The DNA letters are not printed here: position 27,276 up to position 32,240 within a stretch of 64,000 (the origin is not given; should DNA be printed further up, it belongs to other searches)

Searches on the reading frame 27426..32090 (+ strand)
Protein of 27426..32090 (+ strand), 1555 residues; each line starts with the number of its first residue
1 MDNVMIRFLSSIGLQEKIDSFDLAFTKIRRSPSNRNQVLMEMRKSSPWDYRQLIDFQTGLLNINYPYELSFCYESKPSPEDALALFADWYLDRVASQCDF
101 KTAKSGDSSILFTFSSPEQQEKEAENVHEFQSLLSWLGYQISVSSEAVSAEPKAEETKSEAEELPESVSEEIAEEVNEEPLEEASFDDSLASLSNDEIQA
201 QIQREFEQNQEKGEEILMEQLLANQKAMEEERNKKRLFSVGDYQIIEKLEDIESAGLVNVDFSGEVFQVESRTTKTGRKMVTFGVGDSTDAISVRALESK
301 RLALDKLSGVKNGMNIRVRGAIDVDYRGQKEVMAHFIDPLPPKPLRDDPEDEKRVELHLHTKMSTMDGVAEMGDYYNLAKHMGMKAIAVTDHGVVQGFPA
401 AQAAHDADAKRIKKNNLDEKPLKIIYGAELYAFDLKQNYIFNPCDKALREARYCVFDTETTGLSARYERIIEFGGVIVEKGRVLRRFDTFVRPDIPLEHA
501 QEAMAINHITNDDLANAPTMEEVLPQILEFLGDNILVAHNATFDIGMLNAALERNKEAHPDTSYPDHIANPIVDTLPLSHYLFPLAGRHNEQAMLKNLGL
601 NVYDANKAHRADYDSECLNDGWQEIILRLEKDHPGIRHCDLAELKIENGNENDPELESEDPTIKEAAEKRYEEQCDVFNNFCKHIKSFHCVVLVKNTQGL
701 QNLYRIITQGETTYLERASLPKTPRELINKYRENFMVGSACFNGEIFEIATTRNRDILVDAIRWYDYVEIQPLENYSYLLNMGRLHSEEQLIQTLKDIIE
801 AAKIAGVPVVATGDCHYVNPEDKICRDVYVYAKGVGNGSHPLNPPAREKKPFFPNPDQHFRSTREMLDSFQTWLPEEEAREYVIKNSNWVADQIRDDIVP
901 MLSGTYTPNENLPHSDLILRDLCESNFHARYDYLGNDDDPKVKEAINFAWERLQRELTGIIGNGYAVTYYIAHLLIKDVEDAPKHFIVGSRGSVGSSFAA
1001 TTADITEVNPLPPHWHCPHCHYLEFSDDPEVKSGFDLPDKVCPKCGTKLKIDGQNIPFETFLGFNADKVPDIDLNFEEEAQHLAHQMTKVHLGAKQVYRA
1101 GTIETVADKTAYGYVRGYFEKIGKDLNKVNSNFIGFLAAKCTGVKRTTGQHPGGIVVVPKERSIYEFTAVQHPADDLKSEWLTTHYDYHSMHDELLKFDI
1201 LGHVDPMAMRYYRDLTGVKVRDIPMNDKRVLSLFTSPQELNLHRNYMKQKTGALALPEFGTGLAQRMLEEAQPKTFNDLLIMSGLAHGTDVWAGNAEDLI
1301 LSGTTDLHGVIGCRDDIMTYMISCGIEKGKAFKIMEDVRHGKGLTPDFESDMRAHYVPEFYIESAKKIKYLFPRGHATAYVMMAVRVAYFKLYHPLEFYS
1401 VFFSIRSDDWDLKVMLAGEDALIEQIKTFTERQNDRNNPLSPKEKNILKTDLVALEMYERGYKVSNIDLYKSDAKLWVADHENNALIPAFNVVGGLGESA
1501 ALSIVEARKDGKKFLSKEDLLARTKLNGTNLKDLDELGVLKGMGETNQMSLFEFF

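Call 53: search_protein_families(library=ncbifam, proteins=[window:27426-32090:+], max_evalue=1e-10)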
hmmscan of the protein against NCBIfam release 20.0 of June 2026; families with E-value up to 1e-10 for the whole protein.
window:27426-32090:+ (1555 aa): 29 families (the best 25 are shown)
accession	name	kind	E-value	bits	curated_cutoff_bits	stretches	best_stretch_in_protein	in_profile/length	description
NF001688.0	PRK00448.1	equivalog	0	1447.9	873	1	156-1552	131-1444/1445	PolC-type DNA polymerase III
TIGR01405.1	polC_Gram_pos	equivalog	0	1317.1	1043.45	1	259-1552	9-1211/1211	DNA polymerase III subunit alpha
TIGR00594.1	polc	superfamily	8.9e-51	173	434.35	1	683-1012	78-382/1022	DNA polymerase III subunit alpha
NF004226.0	PRK05673.1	equivalog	1.4e-46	159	1002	1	686-1012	85-385/1146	DNA polymerase III subunit alpha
NF005298.0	PRK06826.1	equivalog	3e-41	141.1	1260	1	686-1011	86-379/1151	DNA polymerase III subunit alpha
NF005906.0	PRK07883.1-4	equivalog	9.5e-33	113.4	495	1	448-633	3-175/563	DEDD exonuclease domain-containing protein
NF005907.0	PRK07883.1-5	equivalog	8e-29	100.5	454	1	441-586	18-153/584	DEDD exonuclease domain-containing protein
NF005905.0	PRK07883.1-3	equivalog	1.7e-28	99.6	508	1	438-562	11-133/581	DEDD exonuclease domain-containing protein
TIGR00573.1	dnaq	subfamily_domain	2.1e-28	99.3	71.5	1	447-619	3-167/217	exonuclease, DNA polymerase III, epsilon subunit family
NF005289.0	PRK06807.1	equivalog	1.8e-27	96.4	335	1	452-608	9-154/313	3'-5' exonuclease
NF005617.0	PRK07374.1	equivalog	1.9e-27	95.6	1653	1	682-1011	79-390/1170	DNA polymerase III subunit alpha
NF007079.0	PRK09532.1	equivalog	2.5e-26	92.2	1525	1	683-1038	78-409/876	DNA polymerase III subunit alpha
NF004316.1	PRK05711.1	equivalog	5.3e-26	91.7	196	1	452-625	2-169/234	DNA polymerase III subunit epsilon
TIGR01407.1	dinG_rel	hypoth_equivalog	7.4e-26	90.7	547.7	1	452-616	1-152/889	putative DnaQ family exonuclease/DinG family helicase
NF005981.0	PRK08074.1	equivalog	9.8e-25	86.7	789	1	450-630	2-170/931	ATP-dependent DNA helicase DinG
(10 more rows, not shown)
